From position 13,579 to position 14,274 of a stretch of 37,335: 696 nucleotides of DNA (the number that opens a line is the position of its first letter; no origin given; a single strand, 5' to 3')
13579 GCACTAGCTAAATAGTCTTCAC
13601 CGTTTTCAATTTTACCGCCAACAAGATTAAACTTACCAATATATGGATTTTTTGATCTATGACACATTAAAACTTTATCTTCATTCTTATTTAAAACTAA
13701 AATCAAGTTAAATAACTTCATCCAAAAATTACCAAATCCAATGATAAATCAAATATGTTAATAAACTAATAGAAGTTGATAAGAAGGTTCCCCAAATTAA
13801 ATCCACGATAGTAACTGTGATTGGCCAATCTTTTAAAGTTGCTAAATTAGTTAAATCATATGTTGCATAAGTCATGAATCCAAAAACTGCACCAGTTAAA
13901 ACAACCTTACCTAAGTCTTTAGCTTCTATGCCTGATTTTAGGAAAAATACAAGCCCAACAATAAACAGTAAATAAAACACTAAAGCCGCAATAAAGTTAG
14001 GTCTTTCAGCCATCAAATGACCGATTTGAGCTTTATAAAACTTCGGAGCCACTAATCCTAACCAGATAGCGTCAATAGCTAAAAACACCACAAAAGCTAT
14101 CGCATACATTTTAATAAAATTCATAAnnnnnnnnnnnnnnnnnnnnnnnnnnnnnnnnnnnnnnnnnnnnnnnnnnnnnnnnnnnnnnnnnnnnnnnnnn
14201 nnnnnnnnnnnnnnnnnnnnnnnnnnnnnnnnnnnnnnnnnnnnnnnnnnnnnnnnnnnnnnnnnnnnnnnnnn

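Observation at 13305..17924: Five-gene operon embedding a class II photolyase between two uncharacterised membrane proteins, led by a fatty-acid-kinase fusion and ended by a Nudix hydrolase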

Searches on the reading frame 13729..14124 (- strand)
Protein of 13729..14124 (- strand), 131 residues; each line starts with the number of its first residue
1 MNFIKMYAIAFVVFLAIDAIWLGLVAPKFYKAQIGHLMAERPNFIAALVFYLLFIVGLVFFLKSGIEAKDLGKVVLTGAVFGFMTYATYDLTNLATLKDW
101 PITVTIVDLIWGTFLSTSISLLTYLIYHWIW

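Call 3: search_protein_families(library=pfam, proteins=[window:13729-14124:-], max_evalue=0.01)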
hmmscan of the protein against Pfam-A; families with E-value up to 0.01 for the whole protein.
window:13729-14124:- (131 aa): 1 family
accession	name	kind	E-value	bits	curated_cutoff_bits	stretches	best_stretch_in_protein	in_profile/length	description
PF09945.14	DUF2177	-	5.1e-45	153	26.9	1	4-125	2-124/124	Predicted membrane protein (DUF2177)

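Call 6: search_protein_families(library=ncbifam, proteins=[window:13729-14124:-], max_evalue=0.01)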
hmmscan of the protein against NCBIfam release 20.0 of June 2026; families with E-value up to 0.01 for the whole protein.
window:13729-14124:- (131 aa): 0 families

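Call 15: find_homologous_proteins(query=window:13729-14124:-, max_evalue=0.001)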
Query window:13729-14124:- (131 aa): 7997 proteins with E <= 0.001 among 8000 candidates; the best 120 are listed.
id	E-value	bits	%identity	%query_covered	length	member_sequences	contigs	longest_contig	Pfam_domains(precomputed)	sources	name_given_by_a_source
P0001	6.6e-75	268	95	100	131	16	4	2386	PF09945.15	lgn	-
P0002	2.9e-66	240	84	100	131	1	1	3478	PF09945.15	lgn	-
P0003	3.8e-66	239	84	100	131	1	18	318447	PF09945.15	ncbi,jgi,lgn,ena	ncbi:MAG: DUF2177 family protein [Candidatus Izemoplasmatales bacterium]|jgi:uncharacterized membran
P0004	4.5e-66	239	83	100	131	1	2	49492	PF09945.15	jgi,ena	-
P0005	4.6e-66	239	84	100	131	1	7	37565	PF09945.15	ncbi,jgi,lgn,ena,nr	ncbi:MAG: DUF2177 family protein [Candidatus Izemoplasmatales bacterium]|nr:DUF2177 family protein [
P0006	6.9e-66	239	84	100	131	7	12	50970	PF09945.15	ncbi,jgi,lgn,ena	jgi:uncharacterized membrane protein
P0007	7.0e-66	239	84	100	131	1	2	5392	PF09945.15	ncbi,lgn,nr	ncbi:MAG: DUF2177 family protein [Candidatus Izemoplasmatales bacterium]|nr:DUF2177 family protein [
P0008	7.5e-66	238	83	100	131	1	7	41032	PF09945.15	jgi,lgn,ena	-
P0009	1.0e-65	238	83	100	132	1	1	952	PF09945.15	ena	-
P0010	1.8e-65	237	83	100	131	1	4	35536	PF09945.15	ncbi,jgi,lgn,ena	-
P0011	3.5e-65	236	83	100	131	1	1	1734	PF09945.15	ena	-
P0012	7.1e-65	235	81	100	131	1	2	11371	PF09945.15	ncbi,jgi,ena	ncbi:MAG: DUF2177 family protein [Candidatus Izemoplasmatales bacterium]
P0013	1.1e-64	235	82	100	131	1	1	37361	PF09945.15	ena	-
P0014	8.0e-64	232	80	100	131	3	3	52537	PF09945.15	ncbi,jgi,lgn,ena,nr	ncbi:MAG: DUF2177 family protein [Candidatus Izemoplasmatales bacterium]|nr:DUF2177 family protein [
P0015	2.3e-63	230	81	100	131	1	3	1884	PF09945.15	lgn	-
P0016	4.5e-63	230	80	100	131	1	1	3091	PF09945.15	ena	-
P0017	8.0e-63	229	84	96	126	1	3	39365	PF09945.15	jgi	jgi:uncharacterized membrane protein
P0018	1.3e-62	228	81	100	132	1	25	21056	PF09945.15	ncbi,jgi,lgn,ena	jgi:uncharacterized membrane protein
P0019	1.4e-62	228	80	100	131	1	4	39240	PF09945.15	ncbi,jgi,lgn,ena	ncbi:MAG: DUF2177 family protein [Candidatus Izemoplasmatales bacterium]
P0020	5.3e-62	226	80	100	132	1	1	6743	PF09945.15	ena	-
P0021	6.4e-62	226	81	100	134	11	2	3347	PF09945.15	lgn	-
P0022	1.1e-61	225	79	100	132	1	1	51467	PF09945.15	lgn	-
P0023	2.3e-61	224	79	100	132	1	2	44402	PF09945.15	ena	-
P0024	2.5e-61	224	79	100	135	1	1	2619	PF09945.15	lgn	-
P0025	6.6e-61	222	78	100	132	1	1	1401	PF09945.15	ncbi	-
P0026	9.8e-61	222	81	96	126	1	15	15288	PF09945.15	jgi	jgi:uncharacterized membrane protein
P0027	2.1e-60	221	78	100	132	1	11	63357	PF09945.15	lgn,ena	-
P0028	1.0e-59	219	77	100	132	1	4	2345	PF09945.15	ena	-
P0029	1.0e-59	219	77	100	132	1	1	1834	PF09945.15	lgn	-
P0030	1.1e-59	219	77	100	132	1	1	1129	PF09945.15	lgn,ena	-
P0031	1.2e-59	218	77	100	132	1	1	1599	PF09945.15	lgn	-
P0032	2.6e-59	217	81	96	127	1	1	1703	PF09945.15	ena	-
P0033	3.3e-59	217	79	98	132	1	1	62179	PF09945.15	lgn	-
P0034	3.8e-59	217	75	99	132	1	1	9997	PF09945.15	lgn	-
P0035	5.0e-59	216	77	100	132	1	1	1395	PF09945.15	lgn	-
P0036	7.8e-59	216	75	100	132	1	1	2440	PF09945.15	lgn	-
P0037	8.1e-59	216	78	98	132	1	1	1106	PF09945.15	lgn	-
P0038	1.3e-58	215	79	98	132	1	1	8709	PF09945.15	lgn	-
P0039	1.7e-58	215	75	100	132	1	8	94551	PF09945.15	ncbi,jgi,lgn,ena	jgi:uncharacterized membrane protein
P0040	2.1e-58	214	78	98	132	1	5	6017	PF09945.15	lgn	-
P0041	2.9e-58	214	76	99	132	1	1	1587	PF09945.15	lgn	-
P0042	2.9e-58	214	74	100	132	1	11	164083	PF09945.15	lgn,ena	-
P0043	3.1e-58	214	76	99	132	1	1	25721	PF09945.15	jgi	jgi:uncharacterized membrane protein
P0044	4.8e-58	213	76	100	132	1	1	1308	PF09945.15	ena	-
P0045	5.6e-58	213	77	99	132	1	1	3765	PF09945.15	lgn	-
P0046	5.7e-58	213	76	99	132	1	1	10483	PF09945.15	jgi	-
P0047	5.7e-58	213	76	99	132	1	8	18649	PF09945.15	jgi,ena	jgi:uncharacterized membrane protein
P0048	7.5e-58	213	78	98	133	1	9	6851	PF09945.15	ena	-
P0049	8.2e-58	212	74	100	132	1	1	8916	PF09945.15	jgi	jgi:uncharacterized membrane protein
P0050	8.5e-58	212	73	100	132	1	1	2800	PF09945.15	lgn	-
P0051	1.1e-57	212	72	100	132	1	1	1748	PF09945.15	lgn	-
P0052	1.2e-57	212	73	100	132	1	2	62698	PF09945.15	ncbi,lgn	-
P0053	1.5e-57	212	77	98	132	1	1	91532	PF09945.15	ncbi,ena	-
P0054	1.5e-57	212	73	100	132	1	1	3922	PF09945.15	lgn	-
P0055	1.9e-57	211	76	99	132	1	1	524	PF09945.15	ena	-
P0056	2.0e-57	211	77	99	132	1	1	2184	PF09945.15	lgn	-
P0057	2.0e-57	211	76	100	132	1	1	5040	PF09945.15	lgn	-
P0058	2.0e-57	211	73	100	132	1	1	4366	PF09945.15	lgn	-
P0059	2.0e-57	211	72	100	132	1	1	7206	PF09945.15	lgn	-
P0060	2.2e-57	211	74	100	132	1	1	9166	PF09945.15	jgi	jgi:uncharacterized membrane protein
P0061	2.3e-57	211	75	99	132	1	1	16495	PF09945.15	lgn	-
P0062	2.4e-57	211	74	99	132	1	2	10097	PF09945.15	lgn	-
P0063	2.4e-57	211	76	99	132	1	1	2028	PF09945.15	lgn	-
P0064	2.4e-57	211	73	100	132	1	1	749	PF09945.15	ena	-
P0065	2.6e-57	211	75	100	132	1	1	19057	PF09945.15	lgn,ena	-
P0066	2.8e-57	211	74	99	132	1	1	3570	PF09945.15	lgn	-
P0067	3.2e-57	211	75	100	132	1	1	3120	PF09945.15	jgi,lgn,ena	-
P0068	3.7e-57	210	77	98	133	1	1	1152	PF09945.15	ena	-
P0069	4.3e-57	210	78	98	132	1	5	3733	PF09945.15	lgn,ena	-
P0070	5.0e-57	210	75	99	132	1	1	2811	PF09945.15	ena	-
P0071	5.0e-57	210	76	100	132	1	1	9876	PF09945.15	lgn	-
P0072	6.6e-57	210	75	99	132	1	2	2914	PF09945.15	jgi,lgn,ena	-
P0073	6.7e-57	210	77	98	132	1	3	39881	PF09945.15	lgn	-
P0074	7.0e-57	209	74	100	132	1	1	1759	PF09945.15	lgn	-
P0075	7.1e-57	209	75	100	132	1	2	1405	PF09945.15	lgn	-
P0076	7.4e-57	209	73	100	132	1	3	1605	PF09945.15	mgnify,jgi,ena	mgnify:CR=1 FL=1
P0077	8.3e-57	209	74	99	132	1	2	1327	PF09945.15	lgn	-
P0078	9.3e-57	209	72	100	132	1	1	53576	PF09945.15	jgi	-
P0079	1.1e-56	209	77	98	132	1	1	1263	PF09945.15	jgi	jgi:uncharacterized membrane protein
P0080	1.3e-56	209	74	99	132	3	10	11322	PF09945.15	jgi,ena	jgi:uncharacterized membrane protein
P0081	1.4e-56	209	73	99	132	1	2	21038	PF09945.15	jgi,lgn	jgi:uncharacterized membrane protein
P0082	1.5e-56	208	74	99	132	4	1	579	PF09945.15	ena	-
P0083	1.7e-56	208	79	96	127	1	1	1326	PF09945.15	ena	-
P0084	1.8e-56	208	73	100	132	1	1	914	PF09945.15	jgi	jgi:uncharacterized membrane protein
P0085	1.9e-56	208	74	99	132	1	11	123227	PF09945.15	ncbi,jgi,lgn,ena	-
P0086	1.9e-56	208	74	100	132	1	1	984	PF09945.15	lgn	-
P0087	1.9e-56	208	73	99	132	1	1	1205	PF09945.15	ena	-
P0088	2.2e-56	208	73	100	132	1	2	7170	PF09945.15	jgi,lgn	jgi:uncharacterized membrane protein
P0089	2.2e-56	208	76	98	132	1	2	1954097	PF09945.15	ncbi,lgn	-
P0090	2.3e-56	208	73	100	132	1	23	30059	PF09945.15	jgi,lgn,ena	-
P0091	2.7e-56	208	74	99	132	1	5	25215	PF09945.15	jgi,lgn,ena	-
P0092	3.1e-56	207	70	100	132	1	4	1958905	PF09945.15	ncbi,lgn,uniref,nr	ncbi:DUF2177 family protein [Candidatus Xianfuyuplasma coldseepsis]|uniref:DUF2177 family protein n=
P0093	3.2e-56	207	73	100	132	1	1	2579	PF09945.15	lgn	-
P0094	3.2e-56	207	73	100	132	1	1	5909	PF09945.15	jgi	jgi:uncharacterized membrane protein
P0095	3.4e-56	207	78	98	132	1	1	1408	PF09945.15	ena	-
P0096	3.5e-56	207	71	100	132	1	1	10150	PF09945.15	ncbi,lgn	-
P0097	3.5e-56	207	75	100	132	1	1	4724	PF09945.15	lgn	-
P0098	3.6e-56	207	74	100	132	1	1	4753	PF09945.15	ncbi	-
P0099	4.5e-56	207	71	100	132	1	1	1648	PF09945.15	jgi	-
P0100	4.9e-56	207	75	98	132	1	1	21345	PF09945.15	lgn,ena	-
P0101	5.0e-56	207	73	100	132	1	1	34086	PF09945.15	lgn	-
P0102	6.2e-56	206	72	100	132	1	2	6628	PF09945.15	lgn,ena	-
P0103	6.3e-56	206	74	98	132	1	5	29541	PF09945.15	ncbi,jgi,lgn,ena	jgi:uncharacterized membrane protein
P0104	6.5e-56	206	73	99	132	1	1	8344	PF09945.15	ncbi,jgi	jgi:uncharacterized membrane protein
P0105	6.5e-56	206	72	99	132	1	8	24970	PF09945.15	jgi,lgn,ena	jgi:uncharacterized membrane protein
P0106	7.7e-56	206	74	98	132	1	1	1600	PF09945.15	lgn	-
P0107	7.8e-56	206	73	99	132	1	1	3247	PF09945.15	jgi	jgi:uncharacterized membrane protein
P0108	8.1e-56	206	73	100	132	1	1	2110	PF09945.15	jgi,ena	-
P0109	8.2e-56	206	73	99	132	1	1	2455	PF09945.15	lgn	-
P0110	8.2e-56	206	70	99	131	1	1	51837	PF09945.15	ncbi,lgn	-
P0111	9.6e-56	206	74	98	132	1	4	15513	PF09945.15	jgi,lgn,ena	-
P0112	1.1e-55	206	73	99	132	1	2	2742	PF09945.15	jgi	jgi:uncharacterized membrane protein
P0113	1.1e-55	206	67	100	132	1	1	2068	PF09945.15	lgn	-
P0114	1.1e-55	206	73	100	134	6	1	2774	PF09945.15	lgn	-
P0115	1.2e-55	206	75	100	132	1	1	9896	PF09945.15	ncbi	-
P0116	1.3e-55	205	73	100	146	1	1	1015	PF09945.15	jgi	jgi:uncharacterized membrane protein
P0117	1.5e-55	205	72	99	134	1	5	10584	PF09945.15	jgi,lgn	jgi:uncharacterized membrane protein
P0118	1.6e-55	205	72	99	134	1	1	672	PF09945.15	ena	-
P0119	1.8e-55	205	72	99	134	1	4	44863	PF09945.15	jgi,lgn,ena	jgi:uncharacterized membrane protein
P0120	1.8e-55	205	71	100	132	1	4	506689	PF09945.15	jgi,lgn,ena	-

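Call 26: search_protein_representatives(protein=window:13729-14124:-)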
Query: 131 residues. Proteins with E-value up to 0.001 (for the whole library): 3620; up to 1e-10: 1394; up to 1e-30: 16. The best 150 are listed.
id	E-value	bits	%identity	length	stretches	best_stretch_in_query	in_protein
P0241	5.9e-38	146.6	60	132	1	3-126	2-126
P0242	1.8e-35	138.5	58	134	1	9-126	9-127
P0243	2.6e-35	138.0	51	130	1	4-127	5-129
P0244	3.7e-35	137.5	51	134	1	4-126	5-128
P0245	2.3e-34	135.0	54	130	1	3-126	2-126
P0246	4.3e-34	134.1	47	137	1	1-128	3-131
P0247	4.9e-34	133.9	54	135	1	7-129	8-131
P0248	1.2e-33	132.6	57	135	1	3-125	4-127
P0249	5.5e-33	130.5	51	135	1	3-130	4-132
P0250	4.3e-32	127.6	50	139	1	2-130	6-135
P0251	7.6e-32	126.8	47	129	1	1-125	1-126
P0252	8.1e-32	126.7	51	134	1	3-127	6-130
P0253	2.1e-31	125.4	48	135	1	1-126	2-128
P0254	3.3e-31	124.7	51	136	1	3-126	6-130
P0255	4.3e-31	124.4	51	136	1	4-130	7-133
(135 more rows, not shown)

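Call 28: find_related_loci(query=A1, collection=genome_contigs, flank=8000)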
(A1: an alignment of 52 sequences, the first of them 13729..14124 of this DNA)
Query A1 (131 aa) in genome_contigs; peptide patterns used: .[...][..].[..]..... (x = any residue, [..] = any of these).
600 stretches matched a pattern (row limit reached: there are more); 600 encode a relative of the query (tblastn E <= 1e-3); the best 80 are kept; 80 distinct loci.
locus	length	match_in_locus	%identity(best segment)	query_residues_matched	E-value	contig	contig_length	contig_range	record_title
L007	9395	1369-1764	71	1-131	9e-62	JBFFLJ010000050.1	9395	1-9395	MAG: Candidatus Izemoplasma sp. isolate Mix_mud18.2022.04.15 k141_27315_length_9395_cov_20.3097, whole genome shotgun se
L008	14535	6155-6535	73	2-128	3e-60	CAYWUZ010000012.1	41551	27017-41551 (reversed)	MAG TPA_asm: uncultured Candidatus Izemoplasmatales bacterium isolate binchicken_co42_245 genome assembly, contig: NODE_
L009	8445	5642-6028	54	1-128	5e-46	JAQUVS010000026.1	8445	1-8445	MAG: Bacilli bacterium isolate STD2_172 NODE_34183_length_8445_cov_9.664102_Sandtown_D2, whole genome shotgun sequence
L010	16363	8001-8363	60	4-123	2e-45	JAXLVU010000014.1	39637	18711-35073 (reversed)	MAG: Anaerolineales bacterium isolate STL-CHL5 C4.92.fa-14, whole genome shotgun sequence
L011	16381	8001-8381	56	1-126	1e-45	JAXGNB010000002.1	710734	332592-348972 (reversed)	MAG: Anaerolineaceae bacterium isolate AnMBR.bin246 bin246_2, whole genome shotgun sequence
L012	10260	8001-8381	56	1-126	1e-45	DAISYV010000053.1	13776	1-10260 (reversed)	MAG TPA_asm: Anaerolineaceae bacterium isolate CTOTU18765 NODE_3511_length_13776_cov_11.027986, whole genome shotgun seq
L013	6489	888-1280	54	1-130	2e-45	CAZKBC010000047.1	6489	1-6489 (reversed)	MAG TPA_asm: uncultured Muribaculaceae bacterium isolate SRP294416_co3_734 genome assembly, contig: NODE_28357_length_64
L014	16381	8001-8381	58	3-128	2e-44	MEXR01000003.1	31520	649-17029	MAG: Candidatus Amesbacteria bacterium RIFOXYB1_FULL_44_23 rifoxyb1_full_scaffold_1045, whole genome shotgun sequence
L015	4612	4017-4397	55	1-126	4e-44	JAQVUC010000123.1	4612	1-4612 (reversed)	MAG: Anaerolineaceae bacterium isolate STF1_47 NODE_77520_length_4612_cov_2.635897_Sandtown_F1, whole genome shotgun seq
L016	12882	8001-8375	62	3-126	2e-43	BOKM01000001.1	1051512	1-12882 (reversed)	Patescibacteria group bacterium BroJett019 DNA, sequence1, whole genome shotgun sequence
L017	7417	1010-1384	54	1-124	9e-43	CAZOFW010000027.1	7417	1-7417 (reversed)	MAG TPA_asm: uncultured Candidatus Saccharibacteria bacterium isolate SRP062349_co2_265 genome assembly, contig: NODE_55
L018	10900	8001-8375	58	3-126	3e-42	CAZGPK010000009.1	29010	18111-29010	MAG TPA_asm: uncultured Gammaproteobacteria bacterium isolate SRP050083_co7_586 genome assembly, contig: NODE_1188_lengt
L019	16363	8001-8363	57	4-123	2e-42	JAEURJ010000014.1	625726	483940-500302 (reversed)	MAG: Anaerolineales bacterium isolate new MAG-274 k141_2362185, whole genome shotgun sequence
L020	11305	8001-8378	60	4-128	2e-42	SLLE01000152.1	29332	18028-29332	MAG: Tindallia sp. isolate CSSed165cm_299 CSSed16-5cm-2640, whole genome shotgun sequence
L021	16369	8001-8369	62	3-124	2e-42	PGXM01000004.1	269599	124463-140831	MAG: Tenericutes bacterium HGW-Tenericutes-1 ig2103_sub10_scaffold_9, whole genome shotgun sequence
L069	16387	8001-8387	48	3-130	4e-38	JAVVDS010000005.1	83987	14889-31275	MAG: Desulfuromonadales bacterium isolate TamC13-01 NODE_206_length_83987_cov_82.585974, whole genome shotgun sequence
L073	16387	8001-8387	47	3-130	3e-38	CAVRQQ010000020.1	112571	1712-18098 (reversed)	MAG: uncultured delta proteobacterium isolate MFD03804.bin.1.96 genome assembly, contig: contig_39812, whole genome shot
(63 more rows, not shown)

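Call 44: search_protein_families(library=pfam, alignment_id=A3, max_evalue=0.00001)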
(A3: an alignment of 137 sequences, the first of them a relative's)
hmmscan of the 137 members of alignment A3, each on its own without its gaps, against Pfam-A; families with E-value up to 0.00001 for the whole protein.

A. member 1, L007:901-1239:- (113 aa): 1 family
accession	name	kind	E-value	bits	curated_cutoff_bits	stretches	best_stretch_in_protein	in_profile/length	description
PF03551.20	PadR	-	2.4e-13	50.3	27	1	21-92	1-74/75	Transcriptional regulator PadR-like family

B. families by the number of members that match (of 137 scanned): 154 families (the first 25 are shown)
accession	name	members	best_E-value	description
PF00128.31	Alpha-amylase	7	8.5e-174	Alpha amylase, catalytic domain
PF03073.20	TspO_MBR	5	1.1e-51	TspO/MBR family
PF04832.17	SOUL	3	8.9e-51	SOUL heme-binding protein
PF02826.25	2-Hacid_dh_C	2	8.4e-58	D-isomer specific 2-hydroxyacid dehydrogenase, NAD binding domain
PF08212.18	Lipocalin_2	2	1.5e-47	Lipocalin-like domain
PF08349.16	DUF1722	2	1.4e-45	Protein of unknown function (DUF1722)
PF04463.17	2-thiour_desulf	2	9.3e-44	2-thiouracil desulfurase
PF11086.13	DUF2878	2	5e-38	Protein of unknown function (DUF2878)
PF00497.25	SBP_bac_3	2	2.3e-32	Bacterial extracellular solute-binding proteins, family 3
PF00578.27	AhpC-TSA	2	6e-32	AhpC/TSA family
PF00072.30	Response_reg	2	7.7e-31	Response regulator receiver domain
PF13472.12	Lipase_GDSL_2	2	7e-27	GDSL-like Lipase/Acylhydrolase family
PF00657.28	Lipase_GDSL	2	2.3e-19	GDSL-like Lipase/Acylhydrolase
PF02954.25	HTH_8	2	1.3e-14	Bacterial regulatory protein, Fis family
PF00389.36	2-Hacid_dh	2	3.7e-14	D-isomer specific 2-hydroxyacid dehydrogenase, catalytic domain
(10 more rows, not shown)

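Call 56: predict_structure(alignment_id=A1)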
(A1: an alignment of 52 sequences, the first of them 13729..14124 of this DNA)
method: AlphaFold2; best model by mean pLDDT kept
length: 131 residues; sequences in the alignment: 52
mean_pLDDT: 97.5   pTM: 0.89
mean pLDDT of the five models: 97.5, 97.4, 97.3, 97.0, 96.9
residues with pLDDT >= 90: 130; 70-90: 1; 50-70: 0; < 50: 0
segments of 3 or more residues with pLDDT < 50: none
pLDDT, mean of each block of 10 residues (from residue 1): 97 98 96 95 96 98 98 99 98 97 98 99 98 92
secondary structure, 60 per line:
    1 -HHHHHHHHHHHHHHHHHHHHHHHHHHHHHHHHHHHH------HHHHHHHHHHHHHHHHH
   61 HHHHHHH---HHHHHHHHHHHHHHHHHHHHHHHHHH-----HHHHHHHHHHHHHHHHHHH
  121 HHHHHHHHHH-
elements in order: H2-37 H44-67 H71-96 H102-130

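Call 60: search_protein_families(library=pfam, alignment_id=A4, max_evalue=0.00001)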
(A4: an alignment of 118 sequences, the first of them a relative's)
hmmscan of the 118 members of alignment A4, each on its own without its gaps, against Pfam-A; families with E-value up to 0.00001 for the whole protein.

A. member 1, L018:3632-3961:+ (110 aa): 5 families
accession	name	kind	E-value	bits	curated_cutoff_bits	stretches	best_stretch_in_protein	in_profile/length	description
PF00085.26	Thioredoxin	-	1e-32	112.7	23.5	1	6-107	3-102/103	Thioredoxin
PF13905.12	Thioredoxin_8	-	3.3e-07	31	27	1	24-73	2-53/94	Thioredoxin-like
PF13098.12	Thioredoxin_2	-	1.5e-06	29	27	1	20-97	2-95/104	Thioredoxin-like domain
PF00578.27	AhpC-TSA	-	6.2e-06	26.6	26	1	10-70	12-74/124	AhpC/TSA family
PF08534.16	Redoxin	-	7.1e-06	26.3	26.6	0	19-55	24-61/148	Redoxin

B. families by the number of members that match (of 118 scanned): 130 families (the first 25 are shown)
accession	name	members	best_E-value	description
PF00072.30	Response_reg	4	7.7e-31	Response regulator receiver domain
PF01593.30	Amino_oxidase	4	2.6e-23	Flavin containing amine oxidoreductase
PF13450.12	NAD_binding_8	3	7.3e-15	NAD(P)-binding Rossmann-like domain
PF01266.30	DAO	3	3.1e-10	FAD dependent oxidoreductase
PF02353.26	CMAS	2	4.8e-88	Mycolic acid cyclopropane synthetase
PF07103.16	DUF1365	2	4.7e-75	Protein of unknown function (DUF1365)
PF01326.24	PPDK_N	2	3.5e-73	Pyruvate phosphate dikinase, AMP/ATP-binding domain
PF08212.18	Lipocalin_2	2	1.5e-47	Lipocalin-like domain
PF03073.20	TspO_MBR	2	7.5e-47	TspO/MBR family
PF11086.13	DUF2878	2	5e-38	Protein of unknown function (DUF2878)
PF02518.31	HATPase_c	2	6.1e-27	Histidine kinase-, DNA gyrase B-, and HSP90-like ATPase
PF00196.25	GerE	2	5.7e-18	Bacterial regulatory proteins, luxR family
PF13649.12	Methyltransf_25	2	9.5e-18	Methyltransferase domain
PF08241.18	Methyltransf_11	2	1.5e-15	Methyltransferase domain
PF00391.29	PEP-utilizers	2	2.7e-15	PEP-utilising enzyme, mobile domain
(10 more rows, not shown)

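Call 62: fold_search(model_id=the predicted structure, library=pdb)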
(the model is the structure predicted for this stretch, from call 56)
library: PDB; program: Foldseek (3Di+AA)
matches with E <= 10: 119; with E <= 0.001: 0
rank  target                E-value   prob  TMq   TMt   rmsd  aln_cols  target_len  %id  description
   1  8btk_TC               7.9e-01  0.20  0.26  0.22  18.9       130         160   18  Structure of the TRAP complex with the Sec translocon and a translating ribosome (released 2023-05-24)
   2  8x61_C                1.2e+00  0.54  0.47  0.40   9.8       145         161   14  Cryo-EM structure of ATP-bound FtsE(E163Q)X (released 2024-05-08)
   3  6cp3_X                1.3e+00  0.20  0.30  0.20  17.0       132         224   19  Monomer yeast ATP synthase (F1Fo) reconstituted in nanodisc with inhibitor of oligomycin bound. (released 2018-04-11)
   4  8x61_D                1.4e+00  0.41  0.44  0.37   9.9       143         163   14  Cryo-EM structure of ATP-bound FtsE(E163Q)X (released 2024-05-08)
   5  6n63                  1.4e+00  0.14  0.25  0.24  10.5       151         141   10  Crystal structure of an Iron binding protein (released 2019-07-17)
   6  9utb_A                1.4e+00  0.13  0.24  0.07  15.9       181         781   13  The full-length human sweet taste receptor TAS1R2 and TAS1R3 in the sucralose-bound state (released 2025-07-16)
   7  1x91                  1.5e+00  0.38  0.33  0.30   8.7       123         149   13  Crystal structure of mutant form A of a pectin methylesterase inhibitor from Arabidopsis (released 2004-12-28)
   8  6wtd_X                2.0e+00  0.11  0.28  0.19  18.8       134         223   22  Monomer yeast ATP synthase Fo reconstituted in nanodisc with inhibitor of Bedaquiline bound (released 2020-08-26)
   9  5sv0_D                2.4e+00  0.13  0.32  0.22  24.8       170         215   12  Structure of the ExbB/ExbD complex from E. coli at pH 7.0 (released 2016-09-28)
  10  8b5l_t                2.4e+00  0.12  0.27  0.21  19.6       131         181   14  Cryo-EM structure of ribosome-Sec61-TRAP (TRanslocon Associated Protein) translocon complex (released 2023-03-01)
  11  8g07_a                2.4e+00  0.08  0.25  0.16  14.7       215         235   16  Cryo-EM structure of SQ31f-bound Mycobacterium smegmatis ATP synthase FO region (released 2023-02-15)
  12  6m20_B                2.6e+00  0.23  0.38  0.15   9.2       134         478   12  Crystal structure of Plasmodium falciparum hexose transporter PfHT1 bound with glucose (released 2020-09-09)
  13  9evd_M                2.7e+00  0.08  0.23  0.14  19.4       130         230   15  In situ structure of the peripheral stalk of the mitochondrial ATPsynthase in whole Polytomella cells (released 2024-09-18)
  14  8fed_K                2.9e+00  0.23  0.42  0.40   8.9       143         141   13  Structure of Mce1-LucB complex from Mycobacterium smegmatis (Map1) (released 2023-02-22)
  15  1x8z_A                3.2e+00  0.21  0.32  0.29   8.9       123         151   12  Crystal structure of a pectin methylesterase inhibitor from Arabidopsis thaliana (released 2004-12-28)
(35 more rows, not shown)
